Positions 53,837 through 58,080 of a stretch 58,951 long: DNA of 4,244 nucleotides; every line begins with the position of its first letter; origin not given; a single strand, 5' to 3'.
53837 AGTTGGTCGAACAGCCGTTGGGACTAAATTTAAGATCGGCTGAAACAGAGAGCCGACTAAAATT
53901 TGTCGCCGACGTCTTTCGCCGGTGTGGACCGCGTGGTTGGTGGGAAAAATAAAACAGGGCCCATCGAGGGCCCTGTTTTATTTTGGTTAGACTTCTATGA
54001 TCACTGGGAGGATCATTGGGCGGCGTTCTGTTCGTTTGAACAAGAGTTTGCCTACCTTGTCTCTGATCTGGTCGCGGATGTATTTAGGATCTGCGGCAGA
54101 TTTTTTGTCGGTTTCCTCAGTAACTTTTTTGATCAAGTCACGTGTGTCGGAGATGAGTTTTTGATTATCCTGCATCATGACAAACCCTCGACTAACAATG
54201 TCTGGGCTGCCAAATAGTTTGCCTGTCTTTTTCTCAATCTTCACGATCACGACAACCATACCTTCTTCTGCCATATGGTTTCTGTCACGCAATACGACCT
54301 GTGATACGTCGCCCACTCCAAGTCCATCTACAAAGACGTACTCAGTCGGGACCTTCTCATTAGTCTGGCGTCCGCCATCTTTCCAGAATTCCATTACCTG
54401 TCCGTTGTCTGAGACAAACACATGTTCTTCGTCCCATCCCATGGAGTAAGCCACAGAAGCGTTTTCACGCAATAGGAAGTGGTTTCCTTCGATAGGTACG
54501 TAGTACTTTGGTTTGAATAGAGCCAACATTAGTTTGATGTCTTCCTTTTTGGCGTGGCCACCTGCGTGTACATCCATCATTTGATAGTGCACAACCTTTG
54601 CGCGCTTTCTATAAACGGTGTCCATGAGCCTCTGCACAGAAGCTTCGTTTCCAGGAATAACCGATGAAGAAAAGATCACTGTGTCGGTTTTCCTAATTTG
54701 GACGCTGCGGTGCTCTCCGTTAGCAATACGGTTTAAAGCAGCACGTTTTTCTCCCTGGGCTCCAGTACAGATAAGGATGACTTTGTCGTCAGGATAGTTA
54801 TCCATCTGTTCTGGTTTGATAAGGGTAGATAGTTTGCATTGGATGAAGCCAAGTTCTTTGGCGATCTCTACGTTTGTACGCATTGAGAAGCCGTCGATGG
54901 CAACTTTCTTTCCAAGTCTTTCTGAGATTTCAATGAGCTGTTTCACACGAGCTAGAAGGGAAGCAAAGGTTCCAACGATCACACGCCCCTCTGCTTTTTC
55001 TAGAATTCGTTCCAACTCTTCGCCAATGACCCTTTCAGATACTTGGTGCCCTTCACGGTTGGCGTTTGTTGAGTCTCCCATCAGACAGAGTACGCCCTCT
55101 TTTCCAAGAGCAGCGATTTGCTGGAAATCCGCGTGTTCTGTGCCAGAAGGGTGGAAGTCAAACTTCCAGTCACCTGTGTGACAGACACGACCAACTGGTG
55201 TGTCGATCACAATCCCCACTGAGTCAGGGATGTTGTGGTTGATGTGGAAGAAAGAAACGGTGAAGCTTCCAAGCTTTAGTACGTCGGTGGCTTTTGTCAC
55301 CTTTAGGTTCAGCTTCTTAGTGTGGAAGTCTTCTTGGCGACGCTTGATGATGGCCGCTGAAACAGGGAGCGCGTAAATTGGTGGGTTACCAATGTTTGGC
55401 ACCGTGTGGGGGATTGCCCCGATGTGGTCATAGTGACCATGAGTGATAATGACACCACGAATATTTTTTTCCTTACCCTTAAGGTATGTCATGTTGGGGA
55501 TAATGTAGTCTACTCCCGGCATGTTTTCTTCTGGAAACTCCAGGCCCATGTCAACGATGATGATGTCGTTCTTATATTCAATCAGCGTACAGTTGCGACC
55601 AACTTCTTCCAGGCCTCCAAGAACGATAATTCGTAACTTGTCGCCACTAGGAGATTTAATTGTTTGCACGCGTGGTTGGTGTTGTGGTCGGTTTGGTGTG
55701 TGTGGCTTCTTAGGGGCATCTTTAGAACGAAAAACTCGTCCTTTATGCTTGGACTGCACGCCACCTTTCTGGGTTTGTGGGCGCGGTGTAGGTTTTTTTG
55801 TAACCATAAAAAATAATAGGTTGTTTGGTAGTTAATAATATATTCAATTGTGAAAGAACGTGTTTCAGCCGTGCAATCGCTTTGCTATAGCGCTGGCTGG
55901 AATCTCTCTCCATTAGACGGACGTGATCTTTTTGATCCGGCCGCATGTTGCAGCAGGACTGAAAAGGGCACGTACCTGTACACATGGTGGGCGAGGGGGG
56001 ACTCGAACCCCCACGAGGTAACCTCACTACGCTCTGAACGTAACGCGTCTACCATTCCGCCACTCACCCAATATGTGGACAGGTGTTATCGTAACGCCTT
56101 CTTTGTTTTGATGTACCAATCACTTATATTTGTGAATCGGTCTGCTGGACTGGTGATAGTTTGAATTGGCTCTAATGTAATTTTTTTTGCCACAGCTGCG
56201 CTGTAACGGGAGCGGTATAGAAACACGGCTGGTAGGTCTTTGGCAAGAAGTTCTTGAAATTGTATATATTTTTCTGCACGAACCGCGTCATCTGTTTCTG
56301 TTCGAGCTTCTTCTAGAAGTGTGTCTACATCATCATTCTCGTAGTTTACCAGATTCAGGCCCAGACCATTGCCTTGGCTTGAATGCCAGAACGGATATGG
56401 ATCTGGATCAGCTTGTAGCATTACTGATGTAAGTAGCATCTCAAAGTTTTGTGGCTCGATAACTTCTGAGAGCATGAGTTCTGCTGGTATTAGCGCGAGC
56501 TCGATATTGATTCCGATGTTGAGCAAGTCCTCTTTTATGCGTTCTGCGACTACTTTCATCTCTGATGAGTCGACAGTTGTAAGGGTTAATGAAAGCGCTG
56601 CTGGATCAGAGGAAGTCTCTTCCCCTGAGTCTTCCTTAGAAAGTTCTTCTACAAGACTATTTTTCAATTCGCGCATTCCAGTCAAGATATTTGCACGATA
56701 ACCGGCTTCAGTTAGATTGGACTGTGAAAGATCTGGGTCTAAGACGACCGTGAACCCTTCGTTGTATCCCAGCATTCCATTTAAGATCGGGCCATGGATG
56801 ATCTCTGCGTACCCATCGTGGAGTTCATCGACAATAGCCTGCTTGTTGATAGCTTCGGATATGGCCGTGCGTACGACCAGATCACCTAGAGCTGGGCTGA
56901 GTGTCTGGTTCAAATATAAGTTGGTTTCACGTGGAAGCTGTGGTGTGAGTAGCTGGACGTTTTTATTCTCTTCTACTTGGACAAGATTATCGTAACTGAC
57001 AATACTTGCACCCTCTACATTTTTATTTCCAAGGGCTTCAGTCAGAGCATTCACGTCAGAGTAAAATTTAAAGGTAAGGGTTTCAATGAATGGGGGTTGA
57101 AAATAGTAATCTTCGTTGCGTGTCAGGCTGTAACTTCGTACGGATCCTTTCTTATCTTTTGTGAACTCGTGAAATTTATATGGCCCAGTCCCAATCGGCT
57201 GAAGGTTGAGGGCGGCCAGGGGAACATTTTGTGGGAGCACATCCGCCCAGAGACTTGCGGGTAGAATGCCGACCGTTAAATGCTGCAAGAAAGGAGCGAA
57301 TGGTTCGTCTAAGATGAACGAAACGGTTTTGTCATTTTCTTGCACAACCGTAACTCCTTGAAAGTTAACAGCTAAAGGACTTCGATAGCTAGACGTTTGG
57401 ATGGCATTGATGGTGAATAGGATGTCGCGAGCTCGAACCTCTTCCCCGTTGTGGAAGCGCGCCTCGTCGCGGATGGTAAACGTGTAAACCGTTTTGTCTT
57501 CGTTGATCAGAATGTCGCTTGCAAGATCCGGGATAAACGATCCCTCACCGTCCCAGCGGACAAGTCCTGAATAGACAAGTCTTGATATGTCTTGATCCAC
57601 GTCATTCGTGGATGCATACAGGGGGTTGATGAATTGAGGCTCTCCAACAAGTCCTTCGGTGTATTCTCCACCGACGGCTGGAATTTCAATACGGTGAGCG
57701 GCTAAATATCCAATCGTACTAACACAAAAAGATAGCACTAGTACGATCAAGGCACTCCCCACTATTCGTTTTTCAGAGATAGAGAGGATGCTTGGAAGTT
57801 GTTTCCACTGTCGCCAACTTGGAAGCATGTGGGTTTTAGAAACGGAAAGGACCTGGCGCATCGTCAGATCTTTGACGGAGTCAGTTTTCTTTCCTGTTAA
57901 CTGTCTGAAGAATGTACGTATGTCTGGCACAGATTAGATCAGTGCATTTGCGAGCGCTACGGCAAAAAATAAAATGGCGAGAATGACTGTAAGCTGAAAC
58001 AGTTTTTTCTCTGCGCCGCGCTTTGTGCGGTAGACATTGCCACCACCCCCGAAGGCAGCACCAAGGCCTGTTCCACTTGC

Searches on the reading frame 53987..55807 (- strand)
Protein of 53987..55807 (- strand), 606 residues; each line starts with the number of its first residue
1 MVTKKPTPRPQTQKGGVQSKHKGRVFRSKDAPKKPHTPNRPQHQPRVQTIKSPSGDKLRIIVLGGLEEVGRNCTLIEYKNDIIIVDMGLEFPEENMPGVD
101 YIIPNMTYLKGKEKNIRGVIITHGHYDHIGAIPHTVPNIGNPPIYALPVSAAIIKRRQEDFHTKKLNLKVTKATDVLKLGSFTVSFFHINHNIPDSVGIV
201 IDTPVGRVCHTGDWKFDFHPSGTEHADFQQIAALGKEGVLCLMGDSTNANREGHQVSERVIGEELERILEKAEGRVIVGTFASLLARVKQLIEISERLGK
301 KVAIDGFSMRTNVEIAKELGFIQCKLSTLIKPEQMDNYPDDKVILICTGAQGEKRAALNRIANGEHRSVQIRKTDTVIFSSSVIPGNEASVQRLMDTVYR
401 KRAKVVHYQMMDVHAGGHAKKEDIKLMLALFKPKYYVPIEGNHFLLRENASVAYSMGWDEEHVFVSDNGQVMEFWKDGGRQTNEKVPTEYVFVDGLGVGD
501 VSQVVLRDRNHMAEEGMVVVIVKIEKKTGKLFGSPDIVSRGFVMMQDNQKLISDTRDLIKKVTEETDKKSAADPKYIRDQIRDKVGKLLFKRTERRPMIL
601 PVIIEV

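Call 18: find_related_loci(query=window:53987-55807:-, collection=genome_contigs, flank=1500)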
Query window:53987-55807:- (606 aa) in genome_contigs; peptide patterns used: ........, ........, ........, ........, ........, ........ (x = any residue, [..] = any of these).
292 stretches matched a pattern; 283 encode a relative of the query (tblastn E <= 1e-3); the best 80 are kept; 80 distinct loci.
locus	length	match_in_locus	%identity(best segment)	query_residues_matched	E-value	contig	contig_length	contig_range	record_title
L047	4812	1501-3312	88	1-606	0e+0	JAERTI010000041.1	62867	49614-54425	MAG: Candidatus Uhrbacteria bacterium isolate BH28 c_000000007900, whole genome shotgun sequence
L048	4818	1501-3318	81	1-606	0e+0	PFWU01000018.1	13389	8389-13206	MAG: Candidatus Uhrbacteria bacterium CG_4_9_14_3_um_filter_50_9 CG_4_9_14_3_um_filter_150_scaffold_4683_c, whole genome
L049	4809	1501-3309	80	1-606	0e+0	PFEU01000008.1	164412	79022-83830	MAG: Candidatus Uhrbacteria bacterium CG10_big_fil_rev_8_21_14_0_10_48_16 CG10_8_21_14_0.10_scaffold_168_c, whole genome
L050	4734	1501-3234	80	14-606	0e+0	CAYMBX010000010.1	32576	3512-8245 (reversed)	MAG TPA_asm: uncultured Gammaproteobacteria bacterium isolate SRP093185_co1_85 genome assembly, contig: NODE_639_length_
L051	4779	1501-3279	79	5-606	0e+0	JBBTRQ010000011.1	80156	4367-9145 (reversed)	MAG: Patescibacteria group bacterium isolate H52-bin078_1 H52_bin078_1_000000000011, whole genome shotgun sequence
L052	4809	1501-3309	79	1-606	0e+0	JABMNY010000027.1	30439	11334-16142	MAG: Candidatus Uhrbacteria bacterium isolate bin.153 k141_2584916, whole genome shotgun sequence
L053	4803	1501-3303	77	1-606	0e+0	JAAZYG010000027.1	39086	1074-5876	MAG: Candidatus Uhrbacteria bacterium isolate bin41o c_000001046615, whole genome shotgun sequence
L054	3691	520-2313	77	5-606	0e+0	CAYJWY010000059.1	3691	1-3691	MAG TPA_asm: uncultured Gammaproteobacteria bacterium isolate ERP125453_co1_482 genome assembly, contig: NODE_35649_leng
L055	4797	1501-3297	78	5-606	0e+0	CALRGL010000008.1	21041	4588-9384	MAG: Candidatus Uhrbacteria bacterium RIFOXYB12_FULL_58_10 isolate ZH-bin-156 genome assembly, contig: ZH-15May19-c6137,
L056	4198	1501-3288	77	6-606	0e+0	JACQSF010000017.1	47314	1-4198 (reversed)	MAG: Candidatus Uhrbacteria bacterium isolate NC_groundwater_1378_Ag_S-0.2um_51_101 S_p2_S4_coassembly_k141_1799718, who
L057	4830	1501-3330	76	1-606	0e+0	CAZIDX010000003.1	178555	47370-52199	MAG TPA_asm: uncultured Gammaproteobacteria bacterium isolate SRP167671_co2_164 genome assembly, contig: NODE_65_length_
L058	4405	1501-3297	78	3-606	0e+0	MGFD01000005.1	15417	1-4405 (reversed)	MAG: Candidatus Uhrbacteria bacterium RIFOXYB2_FULL_45_11 rifoxyb2_full_scaffold_1345, whole genome shotgun sequence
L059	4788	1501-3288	77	6-606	0e+0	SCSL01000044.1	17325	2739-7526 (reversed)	MAG: Patescibacteria group bacterium isolate FW215_bin.11 FW215_bin.11-64011, whole genome shotgun sequence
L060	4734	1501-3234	79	14-606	0e+0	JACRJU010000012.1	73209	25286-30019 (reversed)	MAG: Candidatus Uhrbacteria bacterium isolate NC_groundwater_1837_Pr3_B-0.1um_51_51 SR-2_scaffold_141_2766846, whole gen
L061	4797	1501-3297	77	9-606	0e+0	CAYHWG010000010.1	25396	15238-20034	MAG TPA_asm: uncultured Gammaproteobacteria bacterium isolate ERP119705_co15_652 genome assembly, contig: NODE_1686_leng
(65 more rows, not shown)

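Call 36: search_protein_families(library=pfam, proteins=[window:53987-55807:-])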
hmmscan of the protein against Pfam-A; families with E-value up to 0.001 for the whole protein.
window:53987-55807:- (606 aa): 4 families
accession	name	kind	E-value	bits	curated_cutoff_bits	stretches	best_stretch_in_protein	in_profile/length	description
PF22505.1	RNase_J_b_CASP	-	5.4e-45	152.7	27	1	273-397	1-125/126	Ribonuclease J, beta-CASP domain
PF17770.6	RNase_J_C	-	5.8e-31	107.9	23.8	1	505-606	1-102/102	Ribonuclease J C-terminal domain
PF00753.33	Lactamase_B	-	4.5e-14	53.3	22.7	1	69-213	4-149/196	Metallo-beta-lactamase superfamily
PF12706.13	Lactamase_B_2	-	3.1e-10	40.4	27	1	113-216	27-146/200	Beta-lactamase superfamily domain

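Call 70: find_related_loci(query=window:53987-55807:-, collection=metagenome_contigs, flank=700)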
Query window:53987-55807:- (606 aa) in metagenome_contigs; peptide patterns used: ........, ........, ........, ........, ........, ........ (x = any residue, [..] = any of these).
293 stretches matched a pattern; 271 encode a relative of the query (tblastn E <= 1e-3); the best 80 are kept; 80 distinct loci.
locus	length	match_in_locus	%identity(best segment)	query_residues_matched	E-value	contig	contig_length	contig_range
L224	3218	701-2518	81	1-606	0e+0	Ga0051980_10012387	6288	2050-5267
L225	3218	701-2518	81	1-606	0e+0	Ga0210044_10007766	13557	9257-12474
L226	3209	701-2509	80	1-606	0e+0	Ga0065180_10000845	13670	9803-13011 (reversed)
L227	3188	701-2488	77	6-606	0e+0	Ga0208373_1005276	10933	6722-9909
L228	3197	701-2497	78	3-606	0e+0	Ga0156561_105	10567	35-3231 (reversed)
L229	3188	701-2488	78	6-606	0e+0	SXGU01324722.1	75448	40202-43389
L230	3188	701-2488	77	6-606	0e+0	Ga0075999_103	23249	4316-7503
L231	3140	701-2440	78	19-606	0e+0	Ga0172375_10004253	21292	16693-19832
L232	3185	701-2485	76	6-606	0e+0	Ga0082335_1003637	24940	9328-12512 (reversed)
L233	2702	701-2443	77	11-606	0e+0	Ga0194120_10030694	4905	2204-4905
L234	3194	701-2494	78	5-606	0e+0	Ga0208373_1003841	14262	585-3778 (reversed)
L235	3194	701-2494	77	4-606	0e+0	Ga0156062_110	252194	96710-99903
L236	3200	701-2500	75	1-606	0e+0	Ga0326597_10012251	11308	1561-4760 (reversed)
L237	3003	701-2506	75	1-606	0e+0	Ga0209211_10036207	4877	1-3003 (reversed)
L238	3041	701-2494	75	1-606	0e+0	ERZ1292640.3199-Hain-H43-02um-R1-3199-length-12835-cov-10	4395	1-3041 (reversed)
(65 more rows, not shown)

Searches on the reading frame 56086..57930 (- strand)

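Call 36: search_protein_families(library=pfam, proteins=[window:56086-57930:-])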
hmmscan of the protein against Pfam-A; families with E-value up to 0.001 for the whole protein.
window:56086-57930:- (614 aa): 1 family
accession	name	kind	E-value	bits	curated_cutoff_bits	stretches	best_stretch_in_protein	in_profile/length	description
PF00496.27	SBP_bac_5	-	1.4e-58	199.3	32.4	1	132-518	2-360/368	Bacterial extracellular solute-binding proteins, family 5 Middle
